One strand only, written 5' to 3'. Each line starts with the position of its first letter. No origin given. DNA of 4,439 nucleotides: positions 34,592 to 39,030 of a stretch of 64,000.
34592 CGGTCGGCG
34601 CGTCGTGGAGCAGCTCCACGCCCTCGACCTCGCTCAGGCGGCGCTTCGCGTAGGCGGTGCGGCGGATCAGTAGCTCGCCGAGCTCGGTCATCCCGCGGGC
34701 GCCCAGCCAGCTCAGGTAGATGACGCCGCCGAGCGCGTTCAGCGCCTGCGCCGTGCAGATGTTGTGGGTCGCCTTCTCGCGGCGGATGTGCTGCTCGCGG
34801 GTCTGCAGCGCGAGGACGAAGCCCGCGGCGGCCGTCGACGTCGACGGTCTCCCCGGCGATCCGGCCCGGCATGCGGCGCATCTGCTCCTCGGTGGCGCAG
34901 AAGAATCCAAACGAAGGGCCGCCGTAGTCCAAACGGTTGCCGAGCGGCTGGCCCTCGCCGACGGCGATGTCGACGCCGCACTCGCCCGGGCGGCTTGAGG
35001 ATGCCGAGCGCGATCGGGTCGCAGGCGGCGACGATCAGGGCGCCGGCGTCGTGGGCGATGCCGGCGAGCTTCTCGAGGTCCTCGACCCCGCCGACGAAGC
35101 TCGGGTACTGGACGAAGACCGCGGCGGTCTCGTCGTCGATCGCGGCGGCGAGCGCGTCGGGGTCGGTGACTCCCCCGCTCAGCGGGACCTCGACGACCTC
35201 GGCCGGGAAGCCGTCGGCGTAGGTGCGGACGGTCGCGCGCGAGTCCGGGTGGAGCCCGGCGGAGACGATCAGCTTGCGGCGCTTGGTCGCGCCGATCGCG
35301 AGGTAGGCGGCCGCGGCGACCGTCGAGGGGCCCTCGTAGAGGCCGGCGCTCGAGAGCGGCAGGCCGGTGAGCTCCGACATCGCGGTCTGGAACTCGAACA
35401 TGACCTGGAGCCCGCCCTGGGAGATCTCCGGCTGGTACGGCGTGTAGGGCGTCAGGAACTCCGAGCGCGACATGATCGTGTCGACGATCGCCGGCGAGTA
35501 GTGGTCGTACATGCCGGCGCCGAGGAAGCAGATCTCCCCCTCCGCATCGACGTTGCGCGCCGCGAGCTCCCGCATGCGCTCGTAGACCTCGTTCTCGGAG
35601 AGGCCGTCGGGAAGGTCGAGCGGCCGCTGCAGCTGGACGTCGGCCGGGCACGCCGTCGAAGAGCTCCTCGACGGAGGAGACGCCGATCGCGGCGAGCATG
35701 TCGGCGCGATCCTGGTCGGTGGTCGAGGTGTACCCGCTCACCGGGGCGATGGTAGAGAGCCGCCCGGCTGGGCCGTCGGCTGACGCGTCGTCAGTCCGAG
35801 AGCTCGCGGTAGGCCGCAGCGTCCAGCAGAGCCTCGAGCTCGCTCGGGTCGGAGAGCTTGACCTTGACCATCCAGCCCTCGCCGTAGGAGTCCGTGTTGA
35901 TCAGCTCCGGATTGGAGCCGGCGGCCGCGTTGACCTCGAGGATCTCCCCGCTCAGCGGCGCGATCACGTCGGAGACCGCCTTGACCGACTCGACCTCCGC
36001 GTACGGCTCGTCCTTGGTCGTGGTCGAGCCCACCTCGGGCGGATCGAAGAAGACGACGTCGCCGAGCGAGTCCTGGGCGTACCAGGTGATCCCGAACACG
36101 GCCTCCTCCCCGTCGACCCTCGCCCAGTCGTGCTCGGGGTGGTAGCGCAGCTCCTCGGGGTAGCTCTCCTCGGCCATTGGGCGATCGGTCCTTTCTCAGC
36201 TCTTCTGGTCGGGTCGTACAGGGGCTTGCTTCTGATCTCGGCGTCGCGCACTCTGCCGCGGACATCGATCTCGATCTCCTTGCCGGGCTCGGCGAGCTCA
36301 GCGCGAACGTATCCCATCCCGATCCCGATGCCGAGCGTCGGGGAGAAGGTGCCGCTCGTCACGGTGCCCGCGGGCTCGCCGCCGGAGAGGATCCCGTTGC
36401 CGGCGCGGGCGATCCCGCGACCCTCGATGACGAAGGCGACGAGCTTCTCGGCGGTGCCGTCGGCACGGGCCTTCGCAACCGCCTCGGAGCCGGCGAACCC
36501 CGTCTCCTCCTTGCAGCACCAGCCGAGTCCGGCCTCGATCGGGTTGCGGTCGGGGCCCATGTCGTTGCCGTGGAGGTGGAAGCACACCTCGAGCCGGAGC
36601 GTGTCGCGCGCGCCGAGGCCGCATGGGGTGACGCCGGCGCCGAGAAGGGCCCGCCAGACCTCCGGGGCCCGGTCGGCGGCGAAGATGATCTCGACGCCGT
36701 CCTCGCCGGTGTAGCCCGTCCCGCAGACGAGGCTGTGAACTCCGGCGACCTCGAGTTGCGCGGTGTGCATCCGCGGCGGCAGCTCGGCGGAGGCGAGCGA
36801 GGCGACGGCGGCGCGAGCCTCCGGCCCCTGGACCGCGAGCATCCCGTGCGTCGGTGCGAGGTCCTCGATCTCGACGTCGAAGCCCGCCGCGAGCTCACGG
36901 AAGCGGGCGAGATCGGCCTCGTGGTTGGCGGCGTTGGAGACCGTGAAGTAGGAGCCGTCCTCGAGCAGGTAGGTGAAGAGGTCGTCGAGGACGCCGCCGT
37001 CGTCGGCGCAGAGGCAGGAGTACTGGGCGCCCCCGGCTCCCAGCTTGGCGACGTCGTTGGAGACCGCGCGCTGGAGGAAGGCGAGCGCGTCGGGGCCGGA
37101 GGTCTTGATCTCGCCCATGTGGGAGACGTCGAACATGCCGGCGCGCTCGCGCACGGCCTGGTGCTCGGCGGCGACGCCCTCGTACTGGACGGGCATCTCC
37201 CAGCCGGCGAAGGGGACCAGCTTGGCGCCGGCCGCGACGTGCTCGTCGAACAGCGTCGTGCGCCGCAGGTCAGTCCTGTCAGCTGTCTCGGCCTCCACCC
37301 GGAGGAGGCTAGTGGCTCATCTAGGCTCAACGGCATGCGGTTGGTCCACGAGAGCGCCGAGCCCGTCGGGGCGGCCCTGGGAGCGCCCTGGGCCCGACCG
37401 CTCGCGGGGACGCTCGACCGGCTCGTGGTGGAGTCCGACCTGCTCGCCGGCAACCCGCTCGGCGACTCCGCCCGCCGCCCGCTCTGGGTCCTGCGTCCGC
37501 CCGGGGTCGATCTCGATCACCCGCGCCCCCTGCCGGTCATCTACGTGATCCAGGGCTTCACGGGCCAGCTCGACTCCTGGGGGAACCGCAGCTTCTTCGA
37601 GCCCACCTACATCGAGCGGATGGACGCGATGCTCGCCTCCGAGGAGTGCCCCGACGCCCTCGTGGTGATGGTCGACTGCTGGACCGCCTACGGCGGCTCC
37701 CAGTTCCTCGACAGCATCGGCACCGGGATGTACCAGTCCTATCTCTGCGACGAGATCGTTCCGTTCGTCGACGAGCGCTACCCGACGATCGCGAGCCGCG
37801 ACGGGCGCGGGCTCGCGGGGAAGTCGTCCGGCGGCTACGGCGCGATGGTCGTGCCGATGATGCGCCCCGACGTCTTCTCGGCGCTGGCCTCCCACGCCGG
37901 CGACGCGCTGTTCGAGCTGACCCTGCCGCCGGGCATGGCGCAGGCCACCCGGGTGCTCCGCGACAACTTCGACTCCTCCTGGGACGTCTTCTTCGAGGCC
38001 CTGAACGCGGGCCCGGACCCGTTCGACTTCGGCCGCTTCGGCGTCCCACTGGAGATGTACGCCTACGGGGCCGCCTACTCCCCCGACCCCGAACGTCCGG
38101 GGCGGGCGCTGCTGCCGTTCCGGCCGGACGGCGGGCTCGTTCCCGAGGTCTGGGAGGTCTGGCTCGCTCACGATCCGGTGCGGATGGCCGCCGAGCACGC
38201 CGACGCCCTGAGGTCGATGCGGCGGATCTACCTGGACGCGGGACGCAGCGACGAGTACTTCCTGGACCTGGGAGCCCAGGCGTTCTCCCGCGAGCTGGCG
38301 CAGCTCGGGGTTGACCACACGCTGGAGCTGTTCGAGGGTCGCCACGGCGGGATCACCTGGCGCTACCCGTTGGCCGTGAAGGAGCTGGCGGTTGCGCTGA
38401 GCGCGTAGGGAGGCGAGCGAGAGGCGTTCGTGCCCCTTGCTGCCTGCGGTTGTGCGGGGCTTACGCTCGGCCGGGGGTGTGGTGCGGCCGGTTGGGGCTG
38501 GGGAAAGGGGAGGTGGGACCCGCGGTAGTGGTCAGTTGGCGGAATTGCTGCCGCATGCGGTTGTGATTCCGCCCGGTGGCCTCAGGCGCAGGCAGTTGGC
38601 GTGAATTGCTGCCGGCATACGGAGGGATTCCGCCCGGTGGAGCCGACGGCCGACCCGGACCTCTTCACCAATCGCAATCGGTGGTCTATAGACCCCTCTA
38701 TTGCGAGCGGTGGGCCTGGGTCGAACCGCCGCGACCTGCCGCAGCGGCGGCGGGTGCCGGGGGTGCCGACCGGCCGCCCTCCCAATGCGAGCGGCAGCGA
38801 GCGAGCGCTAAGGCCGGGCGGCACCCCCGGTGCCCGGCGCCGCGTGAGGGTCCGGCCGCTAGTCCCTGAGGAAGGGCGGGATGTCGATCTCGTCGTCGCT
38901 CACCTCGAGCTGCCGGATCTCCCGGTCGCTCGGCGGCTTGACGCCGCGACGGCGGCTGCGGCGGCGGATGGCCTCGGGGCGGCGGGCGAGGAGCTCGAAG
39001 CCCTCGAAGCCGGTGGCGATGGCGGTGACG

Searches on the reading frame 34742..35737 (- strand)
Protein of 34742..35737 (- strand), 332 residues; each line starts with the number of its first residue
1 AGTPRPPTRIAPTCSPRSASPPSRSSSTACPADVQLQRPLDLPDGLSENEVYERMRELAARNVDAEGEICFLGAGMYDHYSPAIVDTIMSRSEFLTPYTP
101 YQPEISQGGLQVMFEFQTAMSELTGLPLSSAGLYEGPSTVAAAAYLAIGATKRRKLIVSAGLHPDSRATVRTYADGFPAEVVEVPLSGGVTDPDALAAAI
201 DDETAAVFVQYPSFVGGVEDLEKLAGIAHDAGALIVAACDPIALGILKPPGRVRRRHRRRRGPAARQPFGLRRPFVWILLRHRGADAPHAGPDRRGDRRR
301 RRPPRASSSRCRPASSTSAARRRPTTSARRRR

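Call 88: search_protein_families(library=pfam, proteins=[window:34742-35737:-], max_evalue=0.00001)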
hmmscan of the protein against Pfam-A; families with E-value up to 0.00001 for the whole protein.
window:34742-35737:- (332 aa): 1 family
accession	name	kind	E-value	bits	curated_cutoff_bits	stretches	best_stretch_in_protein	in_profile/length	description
PF02347.22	GDC-P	-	9.9e-59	199.7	26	1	28-253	29-247/429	Glycine cleavage system P-protein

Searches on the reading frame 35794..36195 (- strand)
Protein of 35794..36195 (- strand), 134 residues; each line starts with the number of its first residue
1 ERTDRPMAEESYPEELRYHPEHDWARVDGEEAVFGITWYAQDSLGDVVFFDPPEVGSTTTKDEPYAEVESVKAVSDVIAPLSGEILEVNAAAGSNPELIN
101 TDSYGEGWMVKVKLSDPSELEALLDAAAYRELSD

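Call 88: search_protein_families(library=pfam, proteins=[window:35794-36195:-], max_evalue=0.00001)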
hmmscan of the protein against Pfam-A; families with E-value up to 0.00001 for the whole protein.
window:35794-36195:- (134 aa): 1 family
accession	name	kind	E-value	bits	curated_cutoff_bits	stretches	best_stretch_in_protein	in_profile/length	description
PF01597.25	GCV_H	-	4.7e-38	130.3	22.2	1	16-132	1-118/122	Glycine cleavage H-protein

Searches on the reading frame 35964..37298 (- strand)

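Call 12: search_protein_families(library=pfam, proteins=[window:35964-37298:-])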
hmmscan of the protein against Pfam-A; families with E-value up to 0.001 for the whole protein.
window:35964-37298:- (444 aa): 2 families
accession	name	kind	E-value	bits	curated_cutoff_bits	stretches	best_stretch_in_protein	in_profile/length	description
PF01571.26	GCV_T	-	4.2e-85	285.5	25.6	1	16-261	1-255/255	Aminomethyltransferase folate-binding domain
PF08669.17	GCV_T_C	-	1.7e-23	82.8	25.9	1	285-362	2-80/80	Glycine cleavage T-protein C-terminal barrel domain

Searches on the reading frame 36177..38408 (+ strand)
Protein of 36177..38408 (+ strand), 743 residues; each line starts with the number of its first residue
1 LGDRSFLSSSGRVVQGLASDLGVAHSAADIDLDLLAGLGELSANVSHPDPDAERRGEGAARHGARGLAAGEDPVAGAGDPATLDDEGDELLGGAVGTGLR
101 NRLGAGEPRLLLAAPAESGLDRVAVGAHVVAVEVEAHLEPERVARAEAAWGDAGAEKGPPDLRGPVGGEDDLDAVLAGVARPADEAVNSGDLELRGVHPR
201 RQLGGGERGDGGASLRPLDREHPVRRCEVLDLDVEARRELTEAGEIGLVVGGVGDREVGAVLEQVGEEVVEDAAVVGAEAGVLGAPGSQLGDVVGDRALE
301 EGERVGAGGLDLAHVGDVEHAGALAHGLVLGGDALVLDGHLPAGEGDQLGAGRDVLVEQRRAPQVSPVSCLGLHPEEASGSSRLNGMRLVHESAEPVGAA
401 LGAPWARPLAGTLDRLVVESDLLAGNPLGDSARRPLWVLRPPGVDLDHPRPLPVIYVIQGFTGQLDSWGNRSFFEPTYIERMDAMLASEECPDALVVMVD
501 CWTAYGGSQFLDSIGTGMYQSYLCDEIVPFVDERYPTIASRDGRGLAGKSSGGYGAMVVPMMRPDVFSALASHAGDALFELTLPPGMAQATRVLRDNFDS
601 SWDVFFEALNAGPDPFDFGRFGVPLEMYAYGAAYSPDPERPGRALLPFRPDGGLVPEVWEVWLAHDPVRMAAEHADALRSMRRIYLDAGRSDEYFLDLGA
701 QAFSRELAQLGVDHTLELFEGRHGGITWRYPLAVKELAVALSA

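Call 12: search_protein_families(library=pfam, proteins=[window:36177-38408:+])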
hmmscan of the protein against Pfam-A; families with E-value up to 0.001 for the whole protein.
window:36177-38408:+ (743 aa): 1 family
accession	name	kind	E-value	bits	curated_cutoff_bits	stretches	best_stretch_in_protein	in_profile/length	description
PF00756.26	Esterase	-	4.4e-14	53.3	22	1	441-733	15-245/251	Putative esterase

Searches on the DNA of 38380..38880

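Call 33: search_rna_families(source=window, start=38380, end=38880, threshold=evalue, max_evalue=10)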
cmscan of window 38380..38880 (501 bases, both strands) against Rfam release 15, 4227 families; matches with E-value up to 10: 0.
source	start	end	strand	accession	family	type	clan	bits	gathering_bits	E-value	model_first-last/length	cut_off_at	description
